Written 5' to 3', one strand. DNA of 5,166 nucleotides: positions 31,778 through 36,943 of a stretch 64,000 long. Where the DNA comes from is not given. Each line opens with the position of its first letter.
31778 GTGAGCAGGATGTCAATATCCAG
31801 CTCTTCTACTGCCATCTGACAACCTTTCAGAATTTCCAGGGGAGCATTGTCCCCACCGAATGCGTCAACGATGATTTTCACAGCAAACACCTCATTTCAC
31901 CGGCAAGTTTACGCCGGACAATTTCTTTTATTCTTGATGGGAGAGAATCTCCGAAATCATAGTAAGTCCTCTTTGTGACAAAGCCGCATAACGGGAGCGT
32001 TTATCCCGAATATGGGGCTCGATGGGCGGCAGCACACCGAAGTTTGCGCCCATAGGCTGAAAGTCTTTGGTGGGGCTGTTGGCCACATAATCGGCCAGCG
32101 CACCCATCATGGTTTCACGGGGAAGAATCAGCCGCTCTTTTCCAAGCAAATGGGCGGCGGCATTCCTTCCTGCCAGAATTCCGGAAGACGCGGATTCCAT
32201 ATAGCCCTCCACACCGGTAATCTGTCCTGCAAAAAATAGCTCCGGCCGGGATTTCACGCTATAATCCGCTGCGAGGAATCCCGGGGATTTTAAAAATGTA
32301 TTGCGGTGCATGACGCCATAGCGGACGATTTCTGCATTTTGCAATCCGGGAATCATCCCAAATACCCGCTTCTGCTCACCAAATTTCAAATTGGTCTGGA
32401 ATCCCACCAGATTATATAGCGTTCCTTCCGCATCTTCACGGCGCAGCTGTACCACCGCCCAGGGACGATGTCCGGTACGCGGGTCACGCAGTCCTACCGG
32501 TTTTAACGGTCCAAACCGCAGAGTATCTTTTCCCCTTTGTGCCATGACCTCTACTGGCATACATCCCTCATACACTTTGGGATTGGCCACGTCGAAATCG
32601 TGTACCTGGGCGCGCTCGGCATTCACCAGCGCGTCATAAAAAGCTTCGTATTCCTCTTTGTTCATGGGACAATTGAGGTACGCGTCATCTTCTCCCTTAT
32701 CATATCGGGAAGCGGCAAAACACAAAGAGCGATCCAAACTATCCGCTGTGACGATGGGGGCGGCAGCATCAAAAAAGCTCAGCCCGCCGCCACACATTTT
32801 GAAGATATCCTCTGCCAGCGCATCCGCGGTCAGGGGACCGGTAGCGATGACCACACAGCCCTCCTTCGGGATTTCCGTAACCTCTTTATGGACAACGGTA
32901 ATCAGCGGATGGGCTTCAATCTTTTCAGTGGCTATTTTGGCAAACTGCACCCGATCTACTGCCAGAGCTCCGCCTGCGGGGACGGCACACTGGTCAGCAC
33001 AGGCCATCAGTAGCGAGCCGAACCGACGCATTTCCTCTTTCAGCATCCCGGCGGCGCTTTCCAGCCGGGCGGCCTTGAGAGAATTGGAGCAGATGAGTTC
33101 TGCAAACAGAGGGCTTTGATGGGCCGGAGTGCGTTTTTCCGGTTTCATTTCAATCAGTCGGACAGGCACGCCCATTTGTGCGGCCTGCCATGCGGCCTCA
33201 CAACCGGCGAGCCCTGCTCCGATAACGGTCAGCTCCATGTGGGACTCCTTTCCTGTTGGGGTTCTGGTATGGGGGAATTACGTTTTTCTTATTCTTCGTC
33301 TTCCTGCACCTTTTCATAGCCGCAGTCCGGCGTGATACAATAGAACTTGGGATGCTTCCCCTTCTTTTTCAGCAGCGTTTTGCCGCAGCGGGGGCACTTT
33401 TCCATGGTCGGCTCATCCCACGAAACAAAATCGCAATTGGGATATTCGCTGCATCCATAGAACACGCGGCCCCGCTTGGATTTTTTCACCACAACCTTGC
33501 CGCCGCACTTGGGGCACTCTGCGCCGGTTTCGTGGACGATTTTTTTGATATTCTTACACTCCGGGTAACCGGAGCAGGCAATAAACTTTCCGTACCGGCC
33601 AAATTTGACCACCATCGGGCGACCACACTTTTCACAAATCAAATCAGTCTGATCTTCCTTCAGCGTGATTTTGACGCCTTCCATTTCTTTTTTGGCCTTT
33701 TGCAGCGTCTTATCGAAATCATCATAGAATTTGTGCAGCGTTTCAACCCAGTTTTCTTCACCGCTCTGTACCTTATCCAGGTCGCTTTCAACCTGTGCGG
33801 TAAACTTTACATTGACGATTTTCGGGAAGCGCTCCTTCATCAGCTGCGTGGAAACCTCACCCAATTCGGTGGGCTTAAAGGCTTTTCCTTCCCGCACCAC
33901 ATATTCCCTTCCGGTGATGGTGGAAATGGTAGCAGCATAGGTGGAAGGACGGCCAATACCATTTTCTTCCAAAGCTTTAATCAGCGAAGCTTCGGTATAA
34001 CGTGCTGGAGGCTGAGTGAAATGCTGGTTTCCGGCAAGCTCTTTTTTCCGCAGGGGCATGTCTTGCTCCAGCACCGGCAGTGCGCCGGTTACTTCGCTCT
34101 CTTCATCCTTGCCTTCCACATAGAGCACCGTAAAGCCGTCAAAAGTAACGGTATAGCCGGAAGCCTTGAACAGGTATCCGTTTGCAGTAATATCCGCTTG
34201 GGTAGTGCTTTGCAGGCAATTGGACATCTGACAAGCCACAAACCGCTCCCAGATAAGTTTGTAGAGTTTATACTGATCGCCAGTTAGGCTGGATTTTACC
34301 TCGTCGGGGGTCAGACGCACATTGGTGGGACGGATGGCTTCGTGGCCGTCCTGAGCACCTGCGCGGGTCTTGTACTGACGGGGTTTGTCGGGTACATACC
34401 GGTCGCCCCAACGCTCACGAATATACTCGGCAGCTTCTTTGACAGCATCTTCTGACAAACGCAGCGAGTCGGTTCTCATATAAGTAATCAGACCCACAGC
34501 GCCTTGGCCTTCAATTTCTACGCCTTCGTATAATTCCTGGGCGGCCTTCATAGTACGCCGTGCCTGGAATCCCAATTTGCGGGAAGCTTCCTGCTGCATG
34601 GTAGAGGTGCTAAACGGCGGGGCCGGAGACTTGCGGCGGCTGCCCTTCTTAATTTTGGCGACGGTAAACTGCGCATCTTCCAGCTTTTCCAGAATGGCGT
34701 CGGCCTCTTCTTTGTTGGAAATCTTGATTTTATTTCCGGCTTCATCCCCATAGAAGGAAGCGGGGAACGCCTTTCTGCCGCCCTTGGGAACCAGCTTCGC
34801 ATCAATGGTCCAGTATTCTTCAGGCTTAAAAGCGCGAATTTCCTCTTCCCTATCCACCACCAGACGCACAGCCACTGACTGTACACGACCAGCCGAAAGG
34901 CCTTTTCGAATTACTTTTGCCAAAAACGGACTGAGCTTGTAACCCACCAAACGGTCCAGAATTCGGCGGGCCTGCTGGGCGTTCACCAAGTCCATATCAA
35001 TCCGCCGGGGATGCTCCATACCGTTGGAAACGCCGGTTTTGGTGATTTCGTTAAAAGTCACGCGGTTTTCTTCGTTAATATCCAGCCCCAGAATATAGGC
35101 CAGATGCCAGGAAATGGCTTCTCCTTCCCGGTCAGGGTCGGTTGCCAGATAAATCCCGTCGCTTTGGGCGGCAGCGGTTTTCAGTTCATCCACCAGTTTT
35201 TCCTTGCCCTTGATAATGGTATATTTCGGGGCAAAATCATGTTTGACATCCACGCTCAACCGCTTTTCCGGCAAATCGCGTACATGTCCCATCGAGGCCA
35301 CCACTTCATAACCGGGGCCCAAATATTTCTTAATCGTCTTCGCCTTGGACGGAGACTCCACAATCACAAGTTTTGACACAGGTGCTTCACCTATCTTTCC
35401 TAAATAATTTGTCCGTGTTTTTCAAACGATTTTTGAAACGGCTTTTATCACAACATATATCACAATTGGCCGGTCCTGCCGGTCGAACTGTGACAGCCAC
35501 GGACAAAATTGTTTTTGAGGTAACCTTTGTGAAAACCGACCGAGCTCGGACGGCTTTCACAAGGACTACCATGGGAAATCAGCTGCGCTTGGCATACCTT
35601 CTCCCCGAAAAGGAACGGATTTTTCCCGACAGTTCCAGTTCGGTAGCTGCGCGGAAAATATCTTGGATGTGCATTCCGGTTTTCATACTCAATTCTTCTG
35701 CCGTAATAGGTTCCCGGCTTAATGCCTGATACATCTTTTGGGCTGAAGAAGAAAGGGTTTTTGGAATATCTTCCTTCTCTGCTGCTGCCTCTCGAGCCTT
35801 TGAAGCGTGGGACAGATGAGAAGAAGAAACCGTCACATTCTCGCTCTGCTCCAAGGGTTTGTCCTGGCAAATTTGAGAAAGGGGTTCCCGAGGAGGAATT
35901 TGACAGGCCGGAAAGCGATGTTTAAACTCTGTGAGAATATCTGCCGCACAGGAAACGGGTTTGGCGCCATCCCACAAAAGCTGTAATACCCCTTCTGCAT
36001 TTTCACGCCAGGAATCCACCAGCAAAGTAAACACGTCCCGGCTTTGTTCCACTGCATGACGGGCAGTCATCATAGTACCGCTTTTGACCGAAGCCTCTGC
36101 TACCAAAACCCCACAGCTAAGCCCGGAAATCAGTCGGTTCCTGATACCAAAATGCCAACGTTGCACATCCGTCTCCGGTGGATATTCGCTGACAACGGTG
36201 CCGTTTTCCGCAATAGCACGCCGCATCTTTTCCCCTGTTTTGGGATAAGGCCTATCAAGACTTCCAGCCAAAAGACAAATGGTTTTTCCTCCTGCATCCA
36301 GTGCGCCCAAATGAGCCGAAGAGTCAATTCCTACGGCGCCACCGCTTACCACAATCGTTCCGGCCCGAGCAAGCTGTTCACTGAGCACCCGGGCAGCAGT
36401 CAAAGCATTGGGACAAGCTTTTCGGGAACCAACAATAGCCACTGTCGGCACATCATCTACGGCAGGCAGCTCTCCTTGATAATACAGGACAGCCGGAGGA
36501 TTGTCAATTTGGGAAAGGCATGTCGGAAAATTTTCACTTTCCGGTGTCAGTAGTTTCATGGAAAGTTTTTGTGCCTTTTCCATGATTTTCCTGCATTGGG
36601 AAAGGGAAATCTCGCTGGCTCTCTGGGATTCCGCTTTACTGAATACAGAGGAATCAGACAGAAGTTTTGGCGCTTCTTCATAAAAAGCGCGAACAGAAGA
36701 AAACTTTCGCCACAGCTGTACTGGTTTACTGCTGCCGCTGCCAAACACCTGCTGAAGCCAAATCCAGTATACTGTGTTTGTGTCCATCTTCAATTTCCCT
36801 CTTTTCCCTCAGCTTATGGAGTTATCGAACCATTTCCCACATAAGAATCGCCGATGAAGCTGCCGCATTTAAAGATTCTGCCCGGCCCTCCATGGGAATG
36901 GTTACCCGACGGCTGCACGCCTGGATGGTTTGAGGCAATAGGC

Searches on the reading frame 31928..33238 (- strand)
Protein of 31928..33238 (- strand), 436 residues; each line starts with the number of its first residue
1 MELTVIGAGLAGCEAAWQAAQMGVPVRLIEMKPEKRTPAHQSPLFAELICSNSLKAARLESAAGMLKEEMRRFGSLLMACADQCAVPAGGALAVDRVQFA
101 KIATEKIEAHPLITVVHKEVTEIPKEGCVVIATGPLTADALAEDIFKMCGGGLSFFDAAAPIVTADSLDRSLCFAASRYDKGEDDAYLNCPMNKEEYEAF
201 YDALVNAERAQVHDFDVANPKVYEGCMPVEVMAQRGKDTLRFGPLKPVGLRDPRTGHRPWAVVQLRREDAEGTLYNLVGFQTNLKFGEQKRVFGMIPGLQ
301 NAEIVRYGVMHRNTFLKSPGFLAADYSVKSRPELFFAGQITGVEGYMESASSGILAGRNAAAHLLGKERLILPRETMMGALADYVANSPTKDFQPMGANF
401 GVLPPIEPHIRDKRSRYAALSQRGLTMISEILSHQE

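Call 83: search_protein_families(library=pfam, proteins=[window:31928-33238:-], max_evalue=1e-8)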
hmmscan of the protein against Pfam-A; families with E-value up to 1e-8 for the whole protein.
window:31928-33238:- (436 aa): 1 family
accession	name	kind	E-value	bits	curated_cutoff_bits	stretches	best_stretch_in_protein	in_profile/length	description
PF01134.28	GIDA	-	2.4e-99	333.5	22.1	1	3-368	2-391/391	Glucose inhibited division protein A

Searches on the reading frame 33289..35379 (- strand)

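Call 83: search_protein_families(library=pfam, proteins=[window:33289-35379:-], max_evalue=1e-8)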
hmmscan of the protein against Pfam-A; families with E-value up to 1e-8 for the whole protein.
window:33289-35379:- (696 aa): 3 families
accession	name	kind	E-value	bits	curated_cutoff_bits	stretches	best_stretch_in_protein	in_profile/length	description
PF01131.25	Topoisom_bac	-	5.6e-128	427.9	35.1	1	127-548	2-410/411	DNA topoisomerase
PF01396.24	Zn_ribbon_Top1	-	8.5e-33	112.3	32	2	620-657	2-38/39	Topoisomerase DNA binding C4 zinc finger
PF01751.28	Toprim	-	5.7e-23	81.4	23.1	1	3-112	1-96/96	Toprim domain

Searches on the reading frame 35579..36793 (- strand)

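Call 83: search_protein_families(library=pfam, proteins=[window:35579-36793:-], max_evalue=1e-8)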
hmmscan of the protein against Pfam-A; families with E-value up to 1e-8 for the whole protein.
window:35579-36793:- (404 aa): 1 family
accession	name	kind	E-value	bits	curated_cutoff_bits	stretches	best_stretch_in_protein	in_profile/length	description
PF02481.21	DNA_processg_A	-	7.4e-65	218.5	29.6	1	75-280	3-210/212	DNA recombination-mediator protein A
